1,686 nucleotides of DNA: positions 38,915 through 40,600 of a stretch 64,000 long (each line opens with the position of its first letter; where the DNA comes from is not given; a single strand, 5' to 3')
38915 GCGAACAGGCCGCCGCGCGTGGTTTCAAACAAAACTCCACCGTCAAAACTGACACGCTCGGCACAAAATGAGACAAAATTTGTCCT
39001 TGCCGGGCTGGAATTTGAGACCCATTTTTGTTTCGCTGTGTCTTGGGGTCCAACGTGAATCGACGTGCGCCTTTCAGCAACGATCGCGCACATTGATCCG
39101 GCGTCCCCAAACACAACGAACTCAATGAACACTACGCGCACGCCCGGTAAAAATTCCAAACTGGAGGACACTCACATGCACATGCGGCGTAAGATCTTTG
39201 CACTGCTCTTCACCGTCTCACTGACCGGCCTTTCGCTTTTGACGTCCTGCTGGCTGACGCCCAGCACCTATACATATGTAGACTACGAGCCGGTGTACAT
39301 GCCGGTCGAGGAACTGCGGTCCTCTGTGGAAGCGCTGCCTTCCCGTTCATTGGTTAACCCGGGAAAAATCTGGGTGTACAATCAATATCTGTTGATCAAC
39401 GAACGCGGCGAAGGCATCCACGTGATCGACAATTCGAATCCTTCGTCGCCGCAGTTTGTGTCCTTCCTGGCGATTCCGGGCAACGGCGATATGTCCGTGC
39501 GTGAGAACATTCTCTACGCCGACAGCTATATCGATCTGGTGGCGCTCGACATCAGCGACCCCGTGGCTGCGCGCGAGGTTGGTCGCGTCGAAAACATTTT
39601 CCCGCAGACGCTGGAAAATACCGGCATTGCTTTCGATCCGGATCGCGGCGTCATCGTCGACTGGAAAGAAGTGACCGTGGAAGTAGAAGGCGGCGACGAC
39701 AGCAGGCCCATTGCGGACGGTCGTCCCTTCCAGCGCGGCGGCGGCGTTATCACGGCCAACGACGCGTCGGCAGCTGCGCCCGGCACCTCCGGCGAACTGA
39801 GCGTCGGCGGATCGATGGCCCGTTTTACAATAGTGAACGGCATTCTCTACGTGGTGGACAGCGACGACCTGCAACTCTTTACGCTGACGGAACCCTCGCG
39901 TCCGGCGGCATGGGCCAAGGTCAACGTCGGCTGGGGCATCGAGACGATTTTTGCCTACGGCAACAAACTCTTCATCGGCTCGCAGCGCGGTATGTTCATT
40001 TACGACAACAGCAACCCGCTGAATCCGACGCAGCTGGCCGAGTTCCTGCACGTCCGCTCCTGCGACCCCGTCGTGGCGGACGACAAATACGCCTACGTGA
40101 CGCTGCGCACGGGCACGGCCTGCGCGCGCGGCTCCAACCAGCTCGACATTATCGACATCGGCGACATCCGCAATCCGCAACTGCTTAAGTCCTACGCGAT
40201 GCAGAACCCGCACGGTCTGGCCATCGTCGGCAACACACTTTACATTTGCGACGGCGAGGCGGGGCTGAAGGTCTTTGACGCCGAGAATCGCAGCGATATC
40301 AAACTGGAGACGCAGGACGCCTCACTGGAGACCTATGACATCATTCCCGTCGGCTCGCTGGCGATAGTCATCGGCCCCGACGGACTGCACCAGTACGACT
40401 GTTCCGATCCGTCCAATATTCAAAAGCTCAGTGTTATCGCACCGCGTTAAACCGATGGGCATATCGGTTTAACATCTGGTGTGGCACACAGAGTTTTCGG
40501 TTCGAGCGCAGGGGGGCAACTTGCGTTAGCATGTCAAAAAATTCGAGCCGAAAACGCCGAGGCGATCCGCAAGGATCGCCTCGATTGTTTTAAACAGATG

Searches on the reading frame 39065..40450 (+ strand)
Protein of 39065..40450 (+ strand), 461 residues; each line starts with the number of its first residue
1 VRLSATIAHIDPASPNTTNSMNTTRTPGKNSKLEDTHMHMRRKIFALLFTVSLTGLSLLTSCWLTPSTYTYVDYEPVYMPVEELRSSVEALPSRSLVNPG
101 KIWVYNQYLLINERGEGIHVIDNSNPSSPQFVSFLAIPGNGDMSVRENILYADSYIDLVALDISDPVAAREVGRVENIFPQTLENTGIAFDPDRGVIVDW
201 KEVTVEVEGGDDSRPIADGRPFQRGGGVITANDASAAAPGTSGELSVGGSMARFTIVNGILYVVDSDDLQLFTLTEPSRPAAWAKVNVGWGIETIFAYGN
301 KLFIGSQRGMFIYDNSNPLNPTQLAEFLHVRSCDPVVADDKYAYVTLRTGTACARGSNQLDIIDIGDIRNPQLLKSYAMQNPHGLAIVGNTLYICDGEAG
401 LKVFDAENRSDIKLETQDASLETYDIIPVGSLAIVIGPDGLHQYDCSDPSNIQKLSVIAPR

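Call 67: search_protein_families(library=pfam, proteins=[window:39065-40450:+], max_evalue=0.0001)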
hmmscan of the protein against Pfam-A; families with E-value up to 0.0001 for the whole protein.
window:39065-40450:+ (461 aa): 1 family
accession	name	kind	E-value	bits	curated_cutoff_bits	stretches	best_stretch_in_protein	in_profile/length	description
PF08309.17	LVIVD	-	3.4e-14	52.3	20.2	0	101-132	6-37/42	LVIVD repeat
